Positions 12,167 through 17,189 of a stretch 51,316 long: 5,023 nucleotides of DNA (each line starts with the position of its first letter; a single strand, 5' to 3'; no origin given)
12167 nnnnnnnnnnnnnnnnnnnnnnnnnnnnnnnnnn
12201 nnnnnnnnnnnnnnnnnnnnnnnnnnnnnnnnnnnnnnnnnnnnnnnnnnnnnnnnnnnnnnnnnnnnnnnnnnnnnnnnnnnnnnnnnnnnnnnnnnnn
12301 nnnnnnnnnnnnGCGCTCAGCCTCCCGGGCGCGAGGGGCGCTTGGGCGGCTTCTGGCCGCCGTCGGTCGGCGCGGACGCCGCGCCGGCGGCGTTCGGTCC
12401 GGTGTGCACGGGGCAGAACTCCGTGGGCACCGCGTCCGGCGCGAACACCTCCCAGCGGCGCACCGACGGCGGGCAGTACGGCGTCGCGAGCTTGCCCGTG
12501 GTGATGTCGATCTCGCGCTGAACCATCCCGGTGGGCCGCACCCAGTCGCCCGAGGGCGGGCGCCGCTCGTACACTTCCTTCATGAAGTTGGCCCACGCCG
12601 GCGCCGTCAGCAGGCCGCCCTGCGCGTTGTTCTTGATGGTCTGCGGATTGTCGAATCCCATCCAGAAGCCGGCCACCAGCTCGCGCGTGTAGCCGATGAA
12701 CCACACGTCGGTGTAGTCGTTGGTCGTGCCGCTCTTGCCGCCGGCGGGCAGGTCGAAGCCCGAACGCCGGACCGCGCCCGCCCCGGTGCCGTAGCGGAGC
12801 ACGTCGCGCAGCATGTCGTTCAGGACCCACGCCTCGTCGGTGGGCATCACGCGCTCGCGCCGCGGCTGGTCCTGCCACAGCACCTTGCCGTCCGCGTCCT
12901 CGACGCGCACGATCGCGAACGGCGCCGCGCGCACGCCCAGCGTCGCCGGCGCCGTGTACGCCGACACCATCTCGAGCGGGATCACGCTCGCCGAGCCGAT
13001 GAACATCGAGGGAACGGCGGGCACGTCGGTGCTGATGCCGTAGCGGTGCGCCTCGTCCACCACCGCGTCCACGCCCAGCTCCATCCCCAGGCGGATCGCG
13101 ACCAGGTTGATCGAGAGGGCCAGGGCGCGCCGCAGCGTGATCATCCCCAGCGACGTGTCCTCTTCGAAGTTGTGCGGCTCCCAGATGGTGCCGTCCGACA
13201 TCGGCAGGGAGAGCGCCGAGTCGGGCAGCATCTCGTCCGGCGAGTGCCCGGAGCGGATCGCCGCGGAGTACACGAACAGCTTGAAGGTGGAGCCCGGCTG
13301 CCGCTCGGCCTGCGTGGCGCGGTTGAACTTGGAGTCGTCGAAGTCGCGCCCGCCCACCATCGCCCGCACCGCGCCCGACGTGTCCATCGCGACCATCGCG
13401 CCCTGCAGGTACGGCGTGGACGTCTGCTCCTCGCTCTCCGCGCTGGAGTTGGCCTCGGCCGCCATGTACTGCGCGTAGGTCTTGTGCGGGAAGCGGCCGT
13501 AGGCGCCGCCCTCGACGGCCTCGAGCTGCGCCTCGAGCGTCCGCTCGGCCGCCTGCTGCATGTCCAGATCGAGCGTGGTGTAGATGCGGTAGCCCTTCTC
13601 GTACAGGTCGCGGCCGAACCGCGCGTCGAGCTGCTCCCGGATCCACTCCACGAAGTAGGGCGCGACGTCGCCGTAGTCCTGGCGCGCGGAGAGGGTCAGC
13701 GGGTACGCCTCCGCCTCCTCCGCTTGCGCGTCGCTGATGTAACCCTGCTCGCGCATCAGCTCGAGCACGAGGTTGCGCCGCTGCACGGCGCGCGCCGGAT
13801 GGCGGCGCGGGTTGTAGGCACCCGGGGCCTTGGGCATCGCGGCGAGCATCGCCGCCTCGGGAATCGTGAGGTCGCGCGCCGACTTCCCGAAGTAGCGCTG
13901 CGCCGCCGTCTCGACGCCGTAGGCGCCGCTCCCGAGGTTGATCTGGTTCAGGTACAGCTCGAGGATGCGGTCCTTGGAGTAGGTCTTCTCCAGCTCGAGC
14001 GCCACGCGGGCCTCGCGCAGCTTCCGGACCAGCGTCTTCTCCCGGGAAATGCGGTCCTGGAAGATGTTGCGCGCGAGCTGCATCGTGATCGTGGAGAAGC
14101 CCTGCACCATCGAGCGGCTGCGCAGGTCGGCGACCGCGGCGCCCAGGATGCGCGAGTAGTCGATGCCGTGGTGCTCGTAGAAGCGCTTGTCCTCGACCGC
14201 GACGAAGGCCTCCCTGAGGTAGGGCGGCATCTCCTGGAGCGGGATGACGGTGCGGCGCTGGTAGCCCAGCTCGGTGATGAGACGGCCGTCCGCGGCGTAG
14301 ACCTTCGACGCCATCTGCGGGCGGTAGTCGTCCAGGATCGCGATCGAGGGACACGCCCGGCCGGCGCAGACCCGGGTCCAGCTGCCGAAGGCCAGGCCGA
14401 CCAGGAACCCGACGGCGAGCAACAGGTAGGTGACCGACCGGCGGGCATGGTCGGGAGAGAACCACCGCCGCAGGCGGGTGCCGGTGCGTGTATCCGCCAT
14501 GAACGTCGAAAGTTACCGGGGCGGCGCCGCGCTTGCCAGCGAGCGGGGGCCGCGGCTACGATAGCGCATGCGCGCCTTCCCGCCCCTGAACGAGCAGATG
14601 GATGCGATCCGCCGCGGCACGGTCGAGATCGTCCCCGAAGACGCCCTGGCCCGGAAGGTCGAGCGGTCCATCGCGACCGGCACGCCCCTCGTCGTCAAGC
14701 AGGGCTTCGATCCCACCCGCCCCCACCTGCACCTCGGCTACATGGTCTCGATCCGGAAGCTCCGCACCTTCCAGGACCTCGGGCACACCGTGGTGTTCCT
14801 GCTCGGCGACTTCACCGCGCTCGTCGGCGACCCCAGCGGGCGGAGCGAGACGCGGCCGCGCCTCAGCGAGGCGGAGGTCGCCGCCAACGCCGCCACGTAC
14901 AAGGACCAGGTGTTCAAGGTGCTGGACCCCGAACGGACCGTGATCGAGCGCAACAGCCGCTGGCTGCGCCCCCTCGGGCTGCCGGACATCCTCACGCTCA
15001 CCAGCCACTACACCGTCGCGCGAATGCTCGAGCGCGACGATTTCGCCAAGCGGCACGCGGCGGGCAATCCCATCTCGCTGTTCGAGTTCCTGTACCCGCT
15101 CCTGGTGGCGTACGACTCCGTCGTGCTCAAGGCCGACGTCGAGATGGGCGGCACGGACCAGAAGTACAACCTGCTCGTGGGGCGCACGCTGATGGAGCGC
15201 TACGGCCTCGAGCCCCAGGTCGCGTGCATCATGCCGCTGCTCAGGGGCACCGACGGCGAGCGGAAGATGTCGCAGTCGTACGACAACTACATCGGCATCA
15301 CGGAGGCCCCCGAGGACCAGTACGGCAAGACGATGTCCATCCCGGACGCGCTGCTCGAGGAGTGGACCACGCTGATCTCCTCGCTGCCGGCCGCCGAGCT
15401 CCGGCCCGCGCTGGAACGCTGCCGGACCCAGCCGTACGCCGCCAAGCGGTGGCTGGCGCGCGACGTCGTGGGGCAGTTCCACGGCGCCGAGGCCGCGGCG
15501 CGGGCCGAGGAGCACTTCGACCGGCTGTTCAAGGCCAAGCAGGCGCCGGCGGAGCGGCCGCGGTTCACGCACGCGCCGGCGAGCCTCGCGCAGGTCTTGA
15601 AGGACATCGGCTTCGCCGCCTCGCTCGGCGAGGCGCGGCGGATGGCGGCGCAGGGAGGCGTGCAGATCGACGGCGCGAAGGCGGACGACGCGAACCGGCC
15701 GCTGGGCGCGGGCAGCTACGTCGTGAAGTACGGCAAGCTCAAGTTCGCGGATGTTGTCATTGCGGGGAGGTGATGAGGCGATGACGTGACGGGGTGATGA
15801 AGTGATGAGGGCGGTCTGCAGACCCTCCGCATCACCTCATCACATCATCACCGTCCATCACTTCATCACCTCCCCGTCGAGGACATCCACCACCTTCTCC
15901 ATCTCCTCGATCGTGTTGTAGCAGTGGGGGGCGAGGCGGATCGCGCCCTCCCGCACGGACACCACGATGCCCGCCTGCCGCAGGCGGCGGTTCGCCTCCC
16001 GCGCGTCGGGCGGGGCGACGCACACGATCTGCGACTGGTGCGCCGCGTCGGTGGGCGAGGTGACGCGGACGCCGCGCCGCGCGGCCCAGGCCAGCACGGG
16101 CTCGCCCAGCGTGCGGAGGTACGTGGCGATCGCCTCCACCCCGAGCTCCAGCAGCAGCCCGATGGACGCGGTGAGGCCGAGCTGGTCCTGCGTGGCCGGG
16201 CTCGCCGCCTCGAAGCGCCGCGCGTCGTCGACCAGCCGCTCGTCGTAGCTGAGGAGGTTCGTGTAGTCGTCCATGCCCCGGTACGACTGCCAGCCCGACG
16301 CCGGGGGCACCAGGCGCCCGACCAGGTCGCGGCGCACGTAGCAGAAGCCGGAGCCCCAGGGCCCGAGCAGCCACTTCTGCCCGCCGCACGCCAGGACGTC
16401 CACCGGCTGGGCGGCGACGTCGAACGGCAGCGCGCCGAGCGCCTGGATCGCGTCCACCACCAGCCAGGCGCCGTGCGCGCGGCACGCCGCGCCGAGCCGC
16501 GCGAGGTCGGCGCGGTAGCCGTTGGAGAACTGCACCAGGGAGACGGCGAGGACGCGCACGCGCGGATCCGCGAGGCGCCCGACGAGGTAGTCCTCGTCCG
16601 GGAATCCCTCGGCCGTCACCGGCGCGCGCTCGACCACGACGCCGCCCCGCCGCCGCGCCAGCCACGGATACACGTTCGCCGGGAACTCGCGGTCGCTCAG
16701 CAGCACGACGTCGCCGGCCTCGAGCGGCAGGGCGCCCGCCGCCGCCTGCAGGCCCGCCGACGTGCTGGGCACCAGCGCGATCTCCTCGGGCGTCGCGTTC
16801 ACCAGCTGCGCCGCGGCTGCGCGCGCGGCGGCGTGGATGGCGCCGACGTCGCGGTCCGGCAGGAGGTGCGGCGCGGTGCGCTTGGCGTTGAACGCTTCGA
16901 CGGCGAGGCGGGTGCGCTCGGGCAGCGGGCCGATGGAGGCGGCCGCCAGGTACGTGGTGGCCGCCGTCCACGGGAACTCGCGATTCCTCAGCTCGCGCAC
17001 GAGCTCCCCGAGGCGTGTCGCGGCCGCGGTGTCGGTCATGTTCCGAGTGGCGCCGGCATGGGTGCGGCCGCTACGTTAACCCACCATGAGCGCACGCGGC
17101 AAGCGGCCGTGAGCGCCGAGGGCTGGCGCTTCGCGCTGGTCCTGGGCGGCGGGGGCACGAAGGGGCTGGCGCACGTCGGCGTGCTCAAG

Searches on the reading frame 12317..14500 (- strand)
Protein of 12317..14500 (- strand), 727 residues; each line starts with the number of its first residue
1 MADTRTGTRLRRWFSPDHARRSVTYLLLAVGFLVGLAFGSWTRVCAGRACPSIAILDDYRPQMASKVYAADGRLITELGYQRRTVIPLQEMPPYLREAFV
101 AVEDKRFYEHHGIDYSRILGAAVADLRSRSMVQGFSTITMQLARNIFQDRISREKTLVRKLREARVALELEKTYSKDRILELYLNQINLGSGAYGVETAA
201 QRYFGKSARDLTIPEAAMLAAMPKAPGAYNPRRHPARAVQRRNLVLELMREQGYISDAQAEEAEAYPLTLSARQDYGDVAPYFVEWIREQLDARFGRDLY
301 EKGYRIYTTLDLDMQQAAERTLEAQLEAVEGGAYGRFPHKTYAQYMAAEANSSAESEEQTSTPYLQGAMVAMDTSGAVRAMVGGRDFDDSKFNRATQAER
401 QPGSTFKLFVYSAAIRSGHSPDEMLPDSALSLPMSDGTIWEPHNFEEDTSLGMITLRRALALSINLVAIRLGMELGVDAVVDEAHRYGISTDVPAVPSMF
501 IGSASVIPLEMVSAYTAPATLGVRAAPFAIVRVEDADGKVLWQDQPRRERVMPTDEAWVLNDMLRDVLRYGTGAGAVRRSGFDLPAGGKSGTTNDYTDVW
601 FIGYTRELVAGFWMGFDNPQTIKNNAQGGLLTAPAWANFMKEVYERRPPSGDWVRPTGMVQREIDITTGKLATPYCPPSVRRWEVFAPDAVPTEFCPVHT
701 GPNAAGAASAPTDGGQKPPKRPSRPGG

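Call 60: search_protein_families(library=pfam, proteins=[window:12317-14500:-], max_evalue=0.00001)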
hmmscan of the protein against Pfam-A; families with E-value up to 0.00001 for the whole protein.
window:12317-14500:- (727 aa): 2 families
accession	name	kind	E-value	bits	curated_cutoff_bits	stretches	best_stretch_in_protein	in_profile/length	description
PF00912.28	Transgly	-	3.2e-66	222.6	27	1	72-249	2-177/178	Transglycosylase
PF00905.27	Transpeptidase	-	2.2e-27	96.5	22.1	1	367-640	1-298/299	Penicillin binding protein transpeptidase domain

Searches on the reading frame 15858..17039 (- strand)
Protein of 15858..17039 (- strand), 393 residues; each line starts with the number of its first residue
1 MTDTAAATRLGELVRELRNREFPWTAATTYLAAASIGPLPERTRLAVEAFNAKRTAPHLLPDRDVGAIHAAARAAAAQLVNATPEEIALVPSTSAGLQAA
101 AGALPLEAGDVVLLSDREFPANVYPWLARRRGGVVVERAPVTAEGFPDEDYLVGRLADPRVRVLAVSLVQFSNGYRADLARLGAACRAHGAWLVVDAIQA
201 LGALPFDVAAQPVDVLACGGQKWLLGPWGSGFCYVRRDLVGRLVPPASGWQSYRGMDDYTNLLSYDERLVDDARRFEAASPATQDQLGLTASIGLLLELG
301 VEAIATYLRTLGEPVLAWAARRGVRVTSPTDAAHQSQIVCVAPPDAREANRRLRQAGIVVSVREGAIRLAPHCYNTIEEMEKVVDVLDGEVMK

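Call 60: search_protein_families(library=pfam, proteins=[window:15858-17039:-], max_evalue=0.00001)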
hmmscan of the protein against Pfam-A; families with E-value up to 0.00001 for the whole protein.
window:15858-17039:- (393 aa): 2 families
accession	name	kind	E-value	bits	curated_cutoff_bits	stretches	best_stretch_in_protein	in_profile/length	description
PF00266.25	Aminotran_5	-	8.1e-38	130.8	21.5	1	64-362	40-337/371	Aminotransferase class-V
PF22580.2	KYNU_C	-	1.9e-06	28.2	27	1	315-387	16-90/90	Kynureninase C-terminal domain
